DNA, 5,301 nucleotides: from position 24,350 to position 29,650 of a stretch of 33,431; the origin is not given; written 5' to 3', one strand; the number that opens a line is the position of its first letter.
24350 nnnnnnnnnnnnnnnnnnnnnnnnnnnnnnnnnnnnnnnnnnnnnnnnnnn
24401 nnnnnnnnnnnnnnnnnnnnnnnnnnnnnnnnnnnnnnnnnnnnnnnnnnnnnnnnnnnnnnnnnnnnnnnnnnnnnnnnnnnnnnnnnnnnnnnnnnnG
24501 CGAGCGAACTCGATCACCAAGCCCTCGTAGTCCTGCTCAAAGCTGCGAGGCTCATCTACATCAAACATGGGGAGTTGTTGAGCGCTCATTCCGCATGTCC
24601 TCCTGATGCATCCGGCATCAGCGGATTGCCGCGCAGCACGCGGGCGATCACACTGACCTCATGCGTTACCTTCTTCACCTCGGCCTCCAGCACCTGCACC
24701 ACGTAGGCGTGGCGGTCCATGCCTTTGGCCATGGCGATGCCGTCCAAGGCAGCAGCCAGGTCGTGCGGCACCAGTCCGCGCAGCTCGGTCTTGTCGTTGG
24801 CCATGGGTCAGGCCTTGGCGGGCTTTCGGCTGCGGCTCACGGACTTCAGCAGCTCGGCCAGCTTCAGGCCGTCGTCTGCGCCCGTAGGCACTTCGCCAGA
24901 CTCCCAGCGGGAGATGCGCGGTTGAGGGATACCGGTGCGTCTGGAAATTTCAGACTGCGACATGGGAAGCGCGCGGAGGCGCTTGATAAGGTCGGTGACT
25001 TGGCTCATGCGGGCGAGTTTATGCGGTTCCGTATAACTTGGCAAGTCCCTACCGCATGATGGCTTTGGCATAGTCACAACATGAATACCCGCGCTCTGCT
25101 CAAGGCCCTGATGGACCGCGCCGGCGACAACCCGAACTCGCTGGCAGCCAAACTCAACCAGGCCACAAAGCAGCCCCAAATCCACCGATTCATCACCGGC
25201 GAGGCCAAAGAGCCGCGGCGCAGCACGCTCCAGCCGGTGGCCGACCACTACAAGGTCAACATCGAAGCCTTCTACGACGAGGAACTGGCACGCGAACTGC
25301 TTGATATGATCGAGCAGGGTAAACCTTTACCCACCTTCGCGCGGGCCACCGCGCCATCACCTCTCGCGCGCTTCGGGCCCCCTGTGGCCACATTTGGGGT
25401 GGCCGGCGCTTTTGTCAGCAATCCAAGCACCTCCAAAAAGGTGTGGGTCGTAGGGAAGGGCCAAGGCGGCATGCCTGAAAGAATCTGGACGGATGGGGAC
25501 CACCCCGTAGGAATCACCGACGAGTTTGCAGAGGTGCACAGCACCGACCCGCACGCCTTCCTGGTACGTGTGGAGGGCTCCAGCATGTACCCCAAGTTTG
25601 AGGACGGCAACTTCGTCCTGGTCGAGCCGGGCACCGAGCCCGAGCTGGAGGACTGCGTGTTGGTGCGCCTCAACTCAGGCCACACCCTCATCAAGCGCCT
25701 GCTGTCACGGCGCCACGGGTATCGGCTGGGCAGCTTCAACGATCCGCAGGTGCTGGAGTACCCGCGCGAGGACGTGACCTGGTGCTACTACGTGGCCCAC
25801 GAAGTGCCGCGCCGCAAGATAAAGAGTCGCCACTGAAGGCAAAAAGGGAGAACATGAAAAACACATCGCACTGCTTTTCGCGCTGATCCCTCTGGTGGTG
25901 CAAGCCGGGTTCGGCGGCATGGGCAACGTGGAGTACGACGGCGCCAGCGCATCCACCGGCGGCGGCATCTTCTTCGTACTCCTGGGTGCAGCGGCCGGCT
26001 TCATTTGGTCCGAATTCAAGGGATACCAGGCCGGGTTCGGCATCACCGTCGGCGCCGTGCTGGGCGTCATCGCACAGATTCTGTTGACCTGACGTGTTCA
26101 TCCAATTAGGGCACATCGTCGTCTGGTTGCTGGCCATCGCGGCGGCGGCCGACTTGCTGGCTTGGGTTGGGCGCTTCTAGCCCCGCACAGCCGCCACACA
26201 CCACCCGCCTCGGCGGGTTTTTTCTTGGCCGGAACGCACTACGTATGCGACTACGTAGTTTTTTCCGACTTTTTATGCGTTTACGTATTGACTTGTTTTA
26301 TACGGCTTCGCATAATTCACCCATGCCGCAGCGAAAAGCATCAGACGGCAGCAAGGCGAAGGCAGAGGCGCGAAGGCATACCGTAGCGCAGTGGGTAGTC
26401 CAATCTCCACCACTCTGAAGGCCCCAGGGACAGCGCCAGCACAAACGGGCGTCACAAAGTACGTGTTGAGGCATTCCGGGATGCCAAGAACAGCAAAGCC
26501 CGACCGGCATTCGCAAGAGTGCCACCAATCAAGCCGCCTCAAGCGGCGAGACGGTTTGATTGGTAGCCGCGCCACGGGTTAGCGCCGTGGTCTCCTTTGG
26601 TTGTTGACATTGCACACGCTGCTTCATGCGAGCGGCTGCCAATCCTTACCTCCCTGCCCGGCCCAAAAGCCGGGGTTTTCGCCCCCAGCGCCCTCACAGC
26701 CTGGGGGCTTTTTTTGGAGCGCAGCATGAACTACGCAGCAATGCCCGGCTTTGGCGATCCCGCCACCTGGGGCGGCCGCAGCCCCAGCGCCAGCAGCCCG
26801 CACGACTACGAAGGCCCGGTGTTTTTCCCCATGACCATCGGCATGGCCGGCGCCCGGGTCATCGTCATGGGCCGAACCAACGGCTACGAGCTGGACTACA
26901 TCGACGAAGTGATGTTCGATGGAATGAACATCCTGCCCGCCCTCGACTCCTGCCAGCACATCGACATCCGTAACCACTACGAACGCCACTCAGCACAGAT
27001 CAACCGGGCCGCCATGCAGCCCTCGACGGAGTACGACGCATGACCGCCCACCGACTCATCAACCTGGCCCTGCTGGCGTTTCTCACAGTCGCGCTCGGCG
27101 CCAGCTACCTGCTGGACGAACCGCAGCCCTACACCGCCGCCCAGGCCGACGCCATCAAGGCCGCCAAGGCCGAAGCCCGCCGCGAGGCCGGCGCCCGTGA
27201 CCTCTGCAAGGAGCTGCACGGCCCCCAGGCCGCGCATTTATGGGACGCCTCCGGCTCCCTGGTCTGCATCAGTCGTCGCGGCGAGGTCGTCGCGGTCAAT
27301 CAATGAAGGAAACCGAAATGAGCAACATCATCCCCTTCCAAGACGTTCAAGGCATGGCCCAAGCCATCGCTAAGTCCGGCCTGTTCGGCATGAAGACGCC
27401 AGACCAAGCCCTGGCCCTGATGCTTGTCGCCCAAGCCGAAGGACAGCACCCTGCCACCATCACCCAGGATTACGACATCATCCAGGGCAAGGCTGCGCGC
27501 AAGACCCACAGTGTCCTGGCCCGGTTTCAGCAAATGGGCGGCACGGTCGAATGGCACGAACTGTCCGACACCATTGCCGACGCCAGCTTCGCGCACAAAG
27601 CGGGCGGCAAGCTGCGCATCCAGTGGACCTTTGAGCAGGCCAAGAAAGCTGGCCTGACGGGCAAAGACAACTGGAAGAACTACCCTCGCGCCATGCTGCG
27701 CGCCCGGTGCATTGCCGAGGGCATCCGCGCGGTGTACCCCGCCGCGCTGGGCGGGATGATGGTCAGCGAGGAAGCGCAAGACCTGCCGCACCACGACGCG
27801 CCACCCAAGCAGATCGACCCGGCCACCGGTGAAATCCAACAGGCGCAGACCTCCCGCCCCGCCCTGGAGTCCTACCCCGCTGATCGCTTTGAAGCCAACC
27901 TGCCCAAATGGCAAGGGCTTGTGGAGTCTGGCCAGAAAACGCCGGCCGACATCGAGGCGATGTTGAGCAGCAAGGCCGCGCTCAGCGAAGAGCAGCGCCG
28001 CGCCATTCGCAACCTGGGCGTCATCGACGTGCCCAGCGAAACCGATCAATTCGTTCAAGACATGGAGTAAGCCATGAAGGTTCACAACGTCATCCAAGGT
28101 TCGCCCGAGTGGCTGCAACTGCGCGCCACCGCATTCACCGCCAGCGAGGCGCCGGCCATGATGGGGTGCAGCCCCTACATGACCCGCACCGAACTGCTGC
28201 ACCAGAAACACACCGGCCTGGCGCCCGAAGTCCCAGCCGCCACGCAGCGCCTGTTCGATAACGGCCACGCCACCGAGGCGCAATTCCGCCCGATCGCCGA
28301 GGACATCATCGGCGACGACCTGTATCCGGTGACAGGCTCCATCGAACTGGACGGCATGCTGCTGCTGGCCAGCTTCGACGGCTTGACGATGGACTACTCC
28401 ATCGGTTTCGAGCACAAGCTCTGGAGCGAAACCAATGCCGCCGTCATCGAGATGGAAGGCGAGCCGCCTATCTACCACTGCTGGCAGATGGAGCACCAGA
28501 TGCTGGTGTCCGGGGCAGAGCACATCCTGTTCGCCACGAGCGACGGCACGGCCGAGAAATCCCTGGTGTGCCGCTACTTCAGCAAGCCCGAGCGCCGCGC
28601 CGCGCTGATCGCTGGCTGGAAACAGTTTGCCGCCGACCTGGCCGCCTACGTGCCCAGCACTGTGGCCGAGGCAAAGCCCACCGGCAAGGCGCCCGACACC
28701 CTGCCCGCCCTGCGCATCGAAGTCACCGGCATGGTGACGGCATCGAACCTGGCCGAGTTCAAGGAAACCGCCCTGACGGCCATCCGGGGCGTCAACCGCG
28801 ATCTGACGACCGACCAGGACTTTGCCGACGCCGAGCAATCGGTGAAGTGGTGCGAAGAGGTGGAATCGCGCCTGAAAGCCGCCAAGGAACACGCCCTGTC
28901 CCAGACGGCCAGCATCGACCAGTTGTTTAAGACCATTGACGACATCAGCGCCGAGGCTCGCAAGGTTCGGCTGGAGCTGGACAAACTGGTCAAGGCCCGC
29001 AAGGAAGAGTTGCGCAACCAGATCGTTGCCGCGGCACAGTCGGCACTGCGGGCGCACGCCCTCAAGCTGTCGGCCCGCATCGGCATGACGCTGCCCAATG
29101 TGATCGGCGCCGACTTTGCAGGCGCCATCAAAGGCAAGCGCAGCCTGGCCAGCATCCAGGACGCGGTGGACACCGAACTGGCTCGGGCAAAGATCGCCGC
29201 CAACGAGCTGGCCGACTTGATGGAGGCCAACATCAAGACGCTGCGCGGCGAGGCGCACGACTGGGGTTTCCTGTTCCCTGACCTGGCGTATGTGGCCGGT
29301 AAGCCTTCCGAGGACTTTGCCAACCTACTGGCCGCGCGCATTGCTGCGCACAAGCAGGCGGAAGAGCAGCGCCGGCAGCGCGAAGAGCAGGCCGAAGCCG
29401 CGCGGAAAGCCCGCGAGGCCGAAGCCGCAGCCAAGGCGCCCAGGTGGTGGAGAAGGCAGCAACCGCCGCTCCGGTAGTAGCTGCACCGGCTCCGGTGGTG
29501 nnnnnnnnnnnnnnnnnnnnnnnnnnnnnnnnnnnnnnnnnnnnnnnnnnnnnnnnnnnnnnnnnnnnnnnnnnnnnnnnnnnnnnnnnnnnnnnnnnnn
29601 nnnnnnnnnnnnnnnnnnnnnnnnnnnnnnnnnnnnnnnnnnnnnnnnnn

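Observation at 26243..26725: PL-type promoter drives an arginine-rich ORF with no 5' leader and a ~400-nt structured leader ending in tandem terminators: candidate antitermination switch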

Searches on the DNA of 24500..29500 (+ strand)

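Call 12: search_dna_similar(query=window:24500-29500:+, collection=phages, mode=distant)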
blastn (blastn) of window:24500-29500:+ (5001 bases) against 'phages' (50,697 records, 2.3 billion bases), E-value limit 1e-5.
Records with a match: 15; places in all: 15; records where one place covers at least 80% of the query: 0.
Best place of each record, by identity: 80-90% 2; 60-80% 13.
By first word of the organism name: Pseudomonas 6; Ralstonia 6; Bacteriophage 1; Bacillus 1; Streptomyces 1.
By host as written in the record: Ralstonia pseudosolanacearum I-31 (MT043) 3; Pseudomonas aeruginosa ATCC 27853 2; Ralstonia solanacearum 2; Pseudomonas fluorescens SBW25 2; Pseudomonas aeruginosa 1; - 1; Ralstonia pseudosolanacearum I-31 (MT035) 1; Bacillus sp 1; and 2 more.
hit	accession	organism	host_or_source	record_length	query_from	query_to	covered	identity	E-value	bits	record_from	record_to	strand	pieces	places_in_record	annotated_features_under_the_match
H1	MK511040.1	Pseudomonas phage vB_Pae_CF63a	Pseudomonas aeruginosa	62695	3584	4508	18%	66.6%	4e-58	234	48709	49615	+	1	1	hypothetical protein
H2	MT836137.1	Bacteriophage sp.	human fecal samples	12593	4183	4701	10%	67.3%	6e-25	124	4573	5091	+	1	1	record has no annotation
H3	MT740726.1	Ralstonia phage Albius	Ralstonia pseudosolanacearum I-31 ...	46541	4109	4505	8%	71.8%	5e-51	210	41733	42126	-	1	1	hypothetical protein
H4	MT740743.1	Ralstonia phage Hyacinthe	Ralstonia pseudosolanacearum I-31 ...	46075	4109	4505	8%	71.8%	5e-51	210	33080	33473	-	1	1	hypothetical protein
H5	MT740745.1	Ralstonia phage Raharianne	Ralstonia pseudosolanacearum I-31 ...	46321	4109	4505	8%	71.8%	5e-51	210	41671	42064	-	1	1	hypothetical protein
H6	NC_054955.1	Ralstonia phage Raharianne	Ralstonia pseudosolanacearum I-31 ...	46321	4109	4505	8%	71.8%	5e-51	210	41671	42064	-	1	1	RecE-like recombination exonuclease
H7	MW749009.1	Bacillus phage vB_BspP_Dartukuta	Bacillus sp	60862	4184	4497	6%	68.5%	7e-24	121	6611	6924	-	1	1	putative YqaJ viral recombinase family protein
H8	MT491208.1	Pseudomonas phage vB_PaeM_USP_25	Pseudomonas aeruginosa ATCC 27853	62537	3575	3837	5%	70.0%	1e-20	110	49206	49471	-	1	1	hypothetical protein | ERF superfamily protein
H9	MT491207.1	Pseudomonas phage vB_PaeM_USP_18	Pseudomonas aeruginosa ATCC 27853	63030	3575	3837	5%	69.6%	2e-19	105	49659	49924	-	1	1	hypothetical protein | ERF superfamily protein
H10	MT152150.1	Pseudomonas phage 8P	Pseudomonas stutzeri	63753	3575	3837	5%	68.9%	3e-16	95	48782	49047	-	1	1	endonuclease | ERF family protein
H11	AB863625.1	Ralstonia phage RSK1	Ralstonia solanacearum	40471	4611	4715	2%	75.2%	9e-10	73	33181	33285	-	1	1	putative phage-type endonuclease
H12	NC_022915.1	Ralstonia phage RSK1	Ralstonia solanacearum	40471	4611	4715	2%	75.2%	9e-10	73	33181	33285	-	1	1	RecE-like recombination exonuclease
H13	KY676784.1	Streptomyces phage ToastyFinz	Streptomyces viridochromogenes DSM40736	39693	3173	3256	2%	77.4%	1e-7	67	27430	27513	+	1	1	ssDNA binding protein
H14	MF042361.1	Pseudomonas phage Skulduggery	Pseudomonas fluorescens SBW25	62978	4636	4697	1%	82.3%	2e-6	64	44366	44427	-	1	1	putative endonuclease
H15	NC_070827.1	Pseudomonas phage Skulduggery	Pseudomonas fluorescens SBW25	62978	4636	4697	1%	82.3%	2e-6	64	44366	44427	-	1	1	RecE-like recombination exonuclease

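Call 90: search_rna_families(sources=[L032, L137, L135, L006, L001, L134, L176, L152], threshold=gathering)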
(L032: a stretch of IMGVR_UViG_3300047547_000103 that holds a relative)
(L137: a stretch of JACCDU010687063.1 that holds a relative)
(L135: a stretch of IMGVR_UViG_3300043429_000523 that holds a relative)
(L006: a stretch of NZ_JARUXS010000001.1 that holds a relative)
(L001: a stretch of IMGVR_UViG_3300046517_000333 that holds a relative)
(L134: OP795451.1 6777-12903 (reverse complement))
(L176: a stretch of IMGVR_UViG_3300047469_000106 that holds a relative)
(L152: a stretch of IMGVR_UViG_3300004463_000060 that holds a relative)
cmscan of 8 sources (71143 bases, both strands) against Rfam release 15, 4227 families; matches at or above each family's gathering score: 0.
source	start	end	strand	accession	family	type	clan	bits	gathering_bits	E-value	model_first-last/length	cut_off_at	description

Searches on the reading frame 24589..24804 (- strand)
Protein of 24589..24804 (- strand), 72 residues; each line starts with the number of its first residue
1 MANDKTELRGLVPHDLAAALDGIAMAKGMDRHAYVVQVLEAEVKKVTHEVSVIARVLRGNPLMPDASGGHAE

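Call 55: search_protein_families(library=pfam, proteins=[window:24589-24804:-], max_evalue=0.01)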
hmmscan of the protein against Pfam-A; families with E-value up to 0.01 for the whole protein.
window:24589-24804:- (72 aa): 0 families

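Call 57: search_protein_families(library=phrogs, proteins=[window:24589-24804:-], max_evalue=0.01)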
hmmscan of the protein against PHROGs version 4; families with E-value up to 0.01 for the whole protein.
window:24589-24804:- (72 aa): 0 families

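Call 104: find_homologous_proteins(query=window:24589-24804:-, max_evalue=1e-8)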
Query window:24589-24804:- (72 aa): 64 proteins with E <= 1e-8 among 64 candidates.
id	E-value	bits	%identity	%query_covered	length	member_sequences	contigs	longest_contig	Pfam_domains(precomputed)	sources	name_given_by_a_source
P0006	1.3e-38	147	100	100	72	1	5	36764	-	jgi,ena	-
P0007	1.3e-29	119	85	100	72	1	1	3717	-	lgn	-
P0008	2.7e-29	118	81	100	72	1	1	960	-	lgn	-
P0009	5.9e-29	117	81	100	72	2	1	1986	-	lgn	-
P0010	5.3e-27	111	80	97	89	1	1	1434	-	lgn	-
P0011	5.6e-27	111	76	100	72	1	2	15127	-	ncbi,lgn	-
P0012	7.0e-27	110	78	100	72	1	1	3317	-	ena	-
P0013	7.5e-26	107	76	100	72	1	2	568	-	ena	-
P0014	1.5e-25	106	75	100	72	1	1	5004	-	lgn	-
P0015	2.4e-25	106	76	100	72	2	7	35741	-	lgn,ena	-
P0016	2.9e-25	105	76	100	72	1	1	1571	-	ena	-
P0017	3.0e-25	105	74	100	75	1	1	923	-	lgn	-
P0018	4.5e-25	105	77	97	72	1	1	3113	-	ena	-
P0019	6.2e-25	104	74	100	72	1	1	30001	-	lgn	-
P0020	7.6e-25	104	75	100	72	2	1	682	-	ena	-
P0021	1.3e-24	103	72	100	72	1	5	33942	-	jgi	-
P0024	1.8e-24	103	74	100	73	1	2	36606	-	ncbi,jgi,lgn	jgi:hypothetical protein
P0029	1.1e-23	100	71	100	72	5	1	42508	-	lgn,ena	-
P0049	3.0e-21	93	67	100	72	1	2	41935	-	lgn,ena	-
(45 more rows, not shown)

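Call 105: find_encoding_contigs(protein=P0015, flank=3500, max_places=8)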
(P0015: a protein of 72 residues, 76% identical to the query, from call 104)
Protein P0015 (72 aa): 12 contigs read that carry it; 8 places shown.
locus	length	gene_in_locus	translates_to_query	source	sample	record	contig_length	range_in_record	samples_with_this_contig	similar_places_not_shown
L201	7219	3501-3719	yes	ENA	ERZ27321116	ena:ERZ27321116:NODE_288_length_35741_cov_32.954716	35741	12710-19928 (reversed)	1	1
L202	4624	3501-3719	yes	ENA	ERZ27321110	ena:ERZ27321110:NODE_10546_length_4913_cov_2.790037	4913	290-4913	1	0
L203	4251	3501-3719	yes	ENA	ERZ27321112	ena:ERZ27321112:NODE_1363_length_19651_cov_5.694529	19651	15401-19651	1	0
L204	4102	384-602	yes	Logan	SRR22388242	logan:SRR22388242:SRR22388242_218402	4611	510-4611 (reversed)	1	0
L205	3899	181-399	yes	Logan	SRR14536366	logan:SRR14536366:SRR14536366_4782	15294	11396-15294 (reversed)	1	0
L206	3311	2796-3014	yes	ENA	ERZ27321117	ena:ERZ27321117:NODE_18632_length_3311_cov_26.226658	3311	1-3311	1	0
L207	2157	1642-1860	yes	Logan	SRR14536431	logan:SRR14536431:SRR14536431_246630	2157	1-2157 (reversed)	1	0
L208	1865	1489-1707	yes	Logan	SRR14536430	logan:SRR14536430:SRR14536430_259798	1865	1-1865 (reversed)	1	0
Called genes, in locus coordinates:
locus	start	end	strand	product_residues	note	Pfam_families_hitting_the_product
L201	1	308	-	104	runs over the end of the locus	-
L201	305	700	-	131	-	-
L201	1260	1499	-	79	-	-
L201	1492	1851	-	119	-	PF22253:DUF6948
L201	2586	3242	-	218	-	PF01381:HTH_3 (weak), PF00717:Peptidase_S24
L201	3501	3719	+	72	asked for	-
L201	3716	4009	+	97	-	-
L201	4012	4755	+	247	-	-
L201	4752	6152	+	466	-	PF00772:DnaB, PF03796:DnaB_C, PF13481:AAA_25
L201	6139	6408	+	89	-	-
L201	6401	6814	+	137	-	PF05772:NinB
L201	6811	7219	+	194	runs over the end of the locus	-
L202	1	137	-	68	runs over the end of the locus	-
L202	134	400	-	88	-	-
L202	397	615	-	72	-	-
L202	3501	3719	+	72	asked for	-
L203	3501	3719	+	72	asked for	-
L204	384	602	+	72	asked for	-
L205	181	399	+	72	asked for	-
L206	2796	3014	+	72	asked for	-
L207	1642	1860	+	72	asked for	-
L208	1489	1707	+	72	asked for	-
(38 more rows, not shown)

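Call 106: find_encoding_contigs(protein=P0021, flank=3500, max_places=8)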
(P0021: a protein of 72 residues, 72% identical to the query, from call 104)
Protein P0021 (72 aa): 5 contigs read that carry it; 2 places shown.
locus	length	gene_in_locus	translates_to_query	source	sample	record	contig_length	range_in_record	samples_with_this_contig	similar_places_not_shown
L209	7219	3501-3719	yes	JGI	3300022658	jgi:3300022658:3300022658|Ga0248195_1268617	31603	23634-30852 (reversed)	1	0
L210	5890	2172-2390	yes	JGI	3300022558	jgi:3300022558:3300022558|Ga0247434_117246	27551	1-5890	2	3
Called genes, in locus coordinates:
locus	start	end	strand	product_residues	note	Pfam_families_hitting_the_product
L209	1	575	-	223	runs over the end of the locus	PF04404:ERF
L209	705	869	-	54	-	-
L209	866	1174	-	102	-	-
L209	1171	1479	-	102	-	-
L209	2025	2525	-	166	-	-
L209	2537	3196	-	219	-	PF00717:Peptidase_S24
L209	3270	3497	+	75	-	-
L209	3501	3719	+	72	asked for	-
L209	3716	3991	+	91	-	-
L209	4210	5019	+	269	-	PF07120:DUF1376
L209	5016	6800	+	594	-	PF13155:Toprim_2, PF13662:Toprim_4 (weak), PF03796:DnaB_C (weak), PF13481:AAA_25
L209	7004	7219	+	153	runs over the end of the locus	PF05772:NinB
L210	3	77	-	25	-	?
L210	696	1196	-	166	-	-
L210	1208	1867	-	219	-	PF00717:Peptidase_S24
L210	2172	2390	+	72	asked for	-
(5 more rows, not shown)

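Call 107: find_encoding_contigs(protein=P0024, flank=3500, max_places=8)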
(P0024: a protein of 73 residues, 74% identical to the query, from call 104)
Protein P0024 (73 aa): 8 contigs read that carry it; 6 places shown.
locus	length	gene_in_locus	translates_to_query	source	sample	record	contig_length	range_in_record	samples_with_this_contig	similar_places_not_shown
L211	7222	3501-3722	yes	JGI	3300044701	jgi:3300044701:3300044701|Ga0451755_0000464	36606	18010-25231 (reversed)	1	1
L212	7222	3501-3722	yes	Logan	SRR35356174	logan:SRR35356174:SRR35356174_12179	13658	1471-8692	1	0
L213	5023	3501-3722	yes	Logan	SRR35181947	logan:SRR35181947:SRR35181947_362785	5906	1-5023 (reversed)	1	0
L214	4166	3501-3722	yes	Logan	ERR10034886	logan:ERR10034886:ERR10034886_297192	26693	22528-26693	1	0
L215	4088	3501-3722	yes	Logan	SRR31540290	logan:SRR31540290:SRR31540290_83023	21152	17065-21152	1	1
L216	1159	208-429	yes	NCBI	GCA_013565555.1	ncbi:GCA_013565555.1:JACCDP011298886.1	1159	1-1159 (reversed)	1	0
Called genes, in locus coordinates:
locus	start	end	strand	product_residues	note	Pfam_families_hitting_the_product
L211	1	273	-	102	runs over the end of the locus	-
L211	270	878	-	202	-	PF04404:ERF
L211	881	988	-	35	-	-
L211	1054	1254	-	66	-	-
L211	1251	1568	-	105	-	PF27050:Phage_P22_Y8K6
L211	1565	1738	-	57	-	-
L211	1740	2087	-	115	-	-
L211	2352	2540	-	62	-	-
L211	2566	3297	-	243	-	PF00717:Peptidase_S24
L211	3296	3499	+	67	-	PF14549:P22_Cro (weak)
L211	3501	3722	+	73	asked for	-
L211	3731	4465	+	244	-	PF07120:DUF1376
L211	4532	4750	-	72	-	-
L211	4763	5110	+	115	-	-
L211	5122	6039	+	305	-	PF03796:DnaB_C (weak), PF06745:ATPase (weak), PF13481:AAA_25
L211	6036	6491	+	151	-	-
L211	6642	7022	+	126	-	PF24608:PDDEXK_15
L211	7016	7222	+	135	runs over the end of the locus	PF05772:NinB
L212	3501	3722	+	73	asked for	-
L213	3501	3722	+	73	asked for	-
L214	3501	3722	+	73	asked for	-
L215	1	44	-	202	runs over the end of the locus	PF04404:ERF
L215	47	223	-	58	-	-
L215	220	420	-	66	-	-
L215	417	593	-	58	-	-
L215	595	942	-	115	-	-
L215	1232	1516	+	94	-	-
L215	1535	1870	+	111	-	-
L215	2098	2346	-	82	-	-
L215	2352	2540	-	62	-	-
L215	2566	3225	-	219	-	PF00717:Peptidase_S24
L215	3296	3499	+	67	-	PF14549:P22_Cro (weak)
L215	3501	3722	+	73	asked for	-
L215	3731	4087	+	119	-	?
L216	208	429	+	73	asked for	-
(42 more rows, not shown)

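Call 110: find_encoding_contigs(protein=P0029, flank=3500, max_places=6)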
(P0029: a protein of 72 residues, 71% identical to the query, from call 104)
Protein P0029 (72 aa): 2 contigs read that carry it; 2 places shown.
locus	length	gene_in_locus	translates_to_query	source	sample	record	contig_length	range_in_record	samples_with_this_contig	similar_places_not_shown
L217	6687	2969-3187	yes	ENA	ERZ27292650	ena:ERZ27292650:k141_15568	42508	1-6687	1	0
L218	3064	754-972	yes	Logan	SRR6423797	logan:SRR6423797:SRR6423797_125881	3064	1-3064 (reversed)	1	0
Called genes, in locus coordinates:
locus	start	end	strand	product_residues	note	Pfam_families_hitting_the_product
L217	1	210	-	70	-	?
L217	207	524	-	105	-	-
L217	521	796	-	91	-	-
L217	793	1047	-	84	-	-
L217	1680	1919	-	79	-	-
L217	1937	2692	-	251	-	PF00717:Peptidase_S24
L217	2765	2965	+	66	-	PF01381:HTH_3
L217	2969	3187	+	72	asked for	-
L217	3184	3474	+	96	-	-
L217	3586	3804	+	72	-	-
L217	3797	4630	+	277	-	-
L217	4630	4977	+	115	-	-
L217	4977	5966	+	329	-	PF03796:DnaB_C, PF13481:AAA_25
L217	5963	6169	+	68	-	-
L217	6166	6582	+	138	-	PF05772:NinB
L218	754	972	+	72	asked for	-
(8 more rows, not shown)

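Call 111: find_encoding_contigs(protein=P0049, flank=3500, max_places=6)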
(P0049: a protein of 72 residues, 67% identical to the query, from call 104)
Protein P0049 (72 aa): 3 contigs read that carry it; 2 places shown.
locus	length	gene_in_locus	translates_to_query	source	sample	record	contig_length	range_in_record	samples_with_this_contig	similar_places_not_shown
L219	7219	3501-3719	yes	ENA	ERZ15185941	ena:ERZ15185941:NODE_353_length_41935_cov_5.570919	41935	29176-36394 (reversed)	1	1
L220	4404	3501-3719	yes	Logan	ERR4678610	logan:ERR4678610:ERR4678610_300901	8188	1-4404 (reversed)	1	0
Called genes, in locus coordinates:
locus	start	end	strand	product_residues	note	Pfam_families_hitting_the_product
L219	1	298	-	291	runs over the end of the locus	PF03837:RecT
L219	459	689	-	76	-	-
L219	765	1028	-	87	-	-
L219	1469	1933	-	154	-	-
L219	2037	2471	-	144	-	-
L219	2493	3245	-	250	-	PF07022:Phage_CI_repr (weak), PF13560:HTH_31 (weak), PF01381:HTH_3, PF12844:HTH_19, PF00717:Peptidase_S24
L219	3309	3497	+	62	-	PF15943:YdaS_toxin (weak)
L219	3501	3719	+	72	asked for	-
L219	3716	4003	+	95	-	-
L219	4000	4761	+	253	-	PF07120:DUF1376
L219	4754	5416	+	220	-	PF20081:DUF6475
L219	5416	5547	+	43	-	-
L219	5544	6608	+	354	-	PF02086:MethyltransfD12 (weak)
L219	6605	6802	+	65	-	-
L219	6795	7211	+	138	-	PF05772:NinB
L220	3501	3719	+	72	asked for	-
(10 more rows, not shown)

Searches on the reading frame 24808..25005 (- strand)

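Call 55: search_protein_families(library=pfam, proteins=[window:24808-25005:-], max_evalue=0.01)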
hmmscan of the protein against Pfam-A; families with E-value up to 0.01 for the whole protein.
window:24808-25005:- (65 aa): 6 families
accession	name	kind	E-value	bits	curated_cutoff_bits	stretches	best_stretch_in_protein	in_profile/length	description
PF01381.28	HTH_3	-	8.6e-09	35.7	23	1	12-57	7-51/55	Helix-turn-helix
PF13560.12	HTH_31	-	4.7e-05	24.1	27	1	7-54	6-55/64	Helix-turn-helix domain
PF12844.13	HTH_19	-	0.0023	18.3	30.2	1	15-54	13-52/64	Helix-turn-helix domain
PF13443.12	HTH_26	-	0.0026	18.4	22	1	8-40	4-36/63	Cro/C1-type HTH DNA-binding domain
PF12802.13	MarR_2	-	0.0057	17.2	27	0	14-33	18-39/61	MarR family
PF13744.12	HTH_37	-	0.006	16.8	27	1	6-39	23-56/80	Helix-turn-helix domain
